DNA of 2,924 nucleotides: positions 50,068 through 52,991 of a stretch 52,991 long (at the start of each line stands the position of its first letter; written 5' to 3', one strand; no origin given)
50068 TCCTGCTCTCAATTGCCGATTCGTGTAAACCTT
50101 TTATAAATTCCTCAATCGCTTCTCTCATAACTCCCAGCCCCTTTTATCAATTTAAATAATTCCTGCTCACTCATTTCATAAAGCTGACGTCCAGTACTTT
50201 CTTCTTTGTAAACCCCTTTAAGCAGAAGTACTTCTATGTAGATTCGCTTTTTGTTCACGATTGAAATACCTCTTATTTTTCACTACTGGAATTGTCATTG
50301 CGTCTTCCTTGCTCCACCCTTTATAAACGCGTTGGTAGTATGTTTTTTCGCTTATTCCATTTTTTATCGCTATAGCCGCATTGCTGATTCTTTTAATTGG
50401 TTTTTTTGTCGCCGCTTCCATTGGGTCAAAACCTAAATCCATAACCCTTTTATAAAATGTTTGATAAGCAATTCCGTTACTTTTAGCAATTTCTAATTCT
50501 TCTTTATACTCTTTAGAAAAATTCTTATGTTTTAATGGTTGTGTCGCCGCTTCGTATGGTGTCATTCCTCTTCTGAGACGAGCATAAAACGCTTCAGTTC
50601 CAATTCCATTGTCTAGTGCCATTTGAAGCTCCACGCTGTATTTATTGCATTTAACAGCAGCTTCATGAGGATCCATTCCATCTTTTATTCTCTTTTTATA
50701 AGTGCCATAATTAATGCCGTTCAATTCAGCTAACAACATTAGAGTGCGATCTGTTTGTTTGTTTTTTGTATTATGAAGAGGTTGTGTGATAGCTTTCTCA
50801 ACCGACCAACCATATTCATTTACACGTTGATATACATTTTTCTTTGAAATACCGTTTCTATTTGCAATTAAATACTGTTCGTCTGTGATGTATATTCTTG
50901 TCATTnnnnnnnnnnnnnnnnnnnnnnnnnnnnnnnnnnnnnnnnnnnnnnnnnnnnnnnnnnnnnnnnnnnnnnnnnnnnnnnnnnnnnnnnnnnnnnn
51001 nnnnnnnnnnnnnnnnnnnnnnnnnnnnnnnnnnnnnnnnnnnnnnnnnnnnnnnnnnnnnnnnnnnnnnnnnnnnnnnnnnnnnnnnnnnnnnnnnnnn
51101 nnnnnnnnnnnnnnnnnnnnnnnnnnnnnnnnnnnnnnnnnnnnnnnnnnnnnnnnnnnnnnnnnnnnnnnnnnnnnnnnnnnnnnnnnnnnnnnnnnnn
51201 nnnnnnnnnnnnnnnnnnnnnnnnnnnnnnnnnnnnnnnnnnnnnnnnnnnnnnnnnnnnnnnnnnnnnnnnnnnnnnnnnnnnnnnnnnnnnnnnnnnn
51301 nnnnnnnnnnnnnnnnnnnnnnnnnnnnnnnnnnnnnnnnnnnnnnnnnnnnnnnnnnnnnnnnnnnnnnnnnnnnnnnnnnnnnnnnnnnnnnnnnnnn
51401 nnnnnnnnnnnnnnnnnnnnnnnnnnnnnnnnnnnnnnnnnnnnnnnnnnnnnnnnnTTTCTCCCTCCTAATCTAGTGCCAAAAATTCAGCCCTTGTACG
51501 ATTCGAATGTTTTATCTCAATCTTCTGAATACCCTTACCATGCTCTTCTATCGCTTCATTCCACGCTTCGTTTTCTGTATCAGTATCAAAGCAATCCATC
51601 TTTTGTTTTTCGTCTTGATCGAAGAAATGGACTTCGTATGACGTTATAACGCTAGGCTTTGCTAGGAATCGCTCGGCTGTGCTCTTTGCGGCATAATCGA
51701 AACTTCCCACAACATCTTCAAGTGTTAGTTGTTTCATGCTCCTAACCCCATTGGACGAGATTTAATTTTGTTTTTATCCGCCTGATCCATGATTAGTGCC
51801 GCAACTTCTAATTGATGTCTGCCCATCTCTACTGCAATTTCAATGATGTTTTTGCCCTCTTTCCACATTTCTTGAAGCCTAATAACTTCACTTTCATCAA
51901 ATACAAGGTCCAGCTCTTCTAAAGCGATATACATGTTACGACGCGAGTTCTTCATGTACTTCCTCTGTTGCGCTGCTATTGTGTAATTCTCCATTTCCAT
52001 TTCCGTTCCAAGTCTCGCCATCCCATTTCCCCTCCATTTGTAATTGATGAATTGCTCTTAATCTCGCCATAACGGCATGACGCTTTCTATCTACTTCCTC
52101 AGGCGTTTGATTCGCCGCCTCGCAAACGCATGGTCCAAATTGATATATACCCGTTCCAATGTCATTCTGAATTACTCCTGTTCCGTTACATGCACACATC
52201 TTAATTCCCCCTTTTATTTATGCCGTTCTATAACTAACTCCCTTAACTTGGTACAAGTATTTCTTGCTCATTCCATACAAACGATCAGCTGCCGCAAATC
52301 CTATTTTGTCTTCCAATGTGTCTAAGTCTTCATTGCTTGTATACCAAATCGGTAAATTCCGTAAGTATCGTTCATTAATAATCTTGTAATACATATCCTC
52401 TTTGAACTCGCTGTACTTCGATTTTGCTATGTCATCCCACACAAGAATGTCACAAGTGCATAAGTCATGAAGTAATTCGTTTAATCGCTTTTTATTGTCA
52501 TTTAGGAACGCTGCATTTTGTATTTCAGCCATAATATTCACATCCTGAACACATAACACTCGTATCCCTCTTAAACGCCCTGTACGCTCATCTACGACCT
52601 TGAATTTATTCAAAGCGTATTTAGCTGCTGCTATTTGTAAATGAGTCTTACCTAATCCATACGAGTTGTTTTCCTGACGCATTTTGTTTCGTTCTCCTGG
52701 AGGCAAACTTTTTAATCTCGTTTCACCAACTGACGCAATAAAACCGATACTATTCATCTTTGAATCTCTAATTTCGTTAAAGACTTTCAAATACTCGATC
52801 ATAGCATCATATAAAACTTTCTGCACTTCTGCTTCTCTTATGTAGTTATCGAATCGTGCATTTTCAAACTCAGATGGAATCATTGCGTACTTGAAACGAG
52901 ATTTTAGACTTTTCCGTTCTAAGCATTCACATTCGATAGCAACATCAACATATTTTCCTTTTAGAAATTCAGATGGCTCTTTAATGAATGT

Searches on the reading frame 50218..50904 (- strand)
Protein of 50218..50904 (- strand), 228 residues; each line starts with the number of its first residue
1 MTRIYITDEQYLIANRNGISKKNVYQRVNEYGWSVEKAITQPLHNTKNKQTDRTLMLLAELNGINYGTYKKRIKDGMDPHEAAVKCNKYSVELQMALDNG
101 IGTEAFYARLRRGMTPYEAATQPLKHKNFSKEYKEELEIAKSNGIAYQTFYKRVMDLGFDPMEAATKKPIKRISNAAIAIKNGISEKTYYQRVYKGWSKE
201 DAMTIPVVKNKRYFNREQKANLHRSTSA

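Call 85: search_protein_families(library=phrogs, proteins=[window:50218-50904:-], max_evalue=0.00001)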
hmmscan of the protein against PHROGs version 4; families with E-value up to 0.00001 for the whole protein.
window:50218-50904:- (228 aa): 3 families
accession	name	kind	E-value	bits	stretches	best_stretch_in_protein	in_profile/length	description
phrog_1065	-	unknown function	1.8e-70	237.8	3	4-85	7-90/192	-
phrog_3377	-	DNA, RNA and nucleotide metabolism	1.7e-19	71.4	1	13-84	112-186/196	HNH endonuclease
phrog_201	-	DNA, RNA and nucleotide metabolism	1.1e-08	35.8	0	166-218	136-191/291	Panton-Valentine leukocicin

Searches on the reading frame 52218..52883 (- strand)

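Call 85: search_protein_families(library=phrogs, proteins=[window:52218-52883:-], max_evalue=0.00001)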
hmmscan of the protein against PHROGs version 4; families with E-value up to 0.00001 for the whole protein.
window:52218-52883:- (221 aa): 2 families
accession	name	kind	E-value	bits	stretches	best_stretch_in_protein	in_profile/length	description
phrog_50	-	DNA, RNA and nucleotide metabolism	5.8e-43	148.8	1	1-220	329-511/570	DnaC-like helicase loader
phrog_3277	-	DNA, RNA and nucleotide metabolism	4.6e-21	76.3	1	76-220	20-154/168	DnaC-like helicase loader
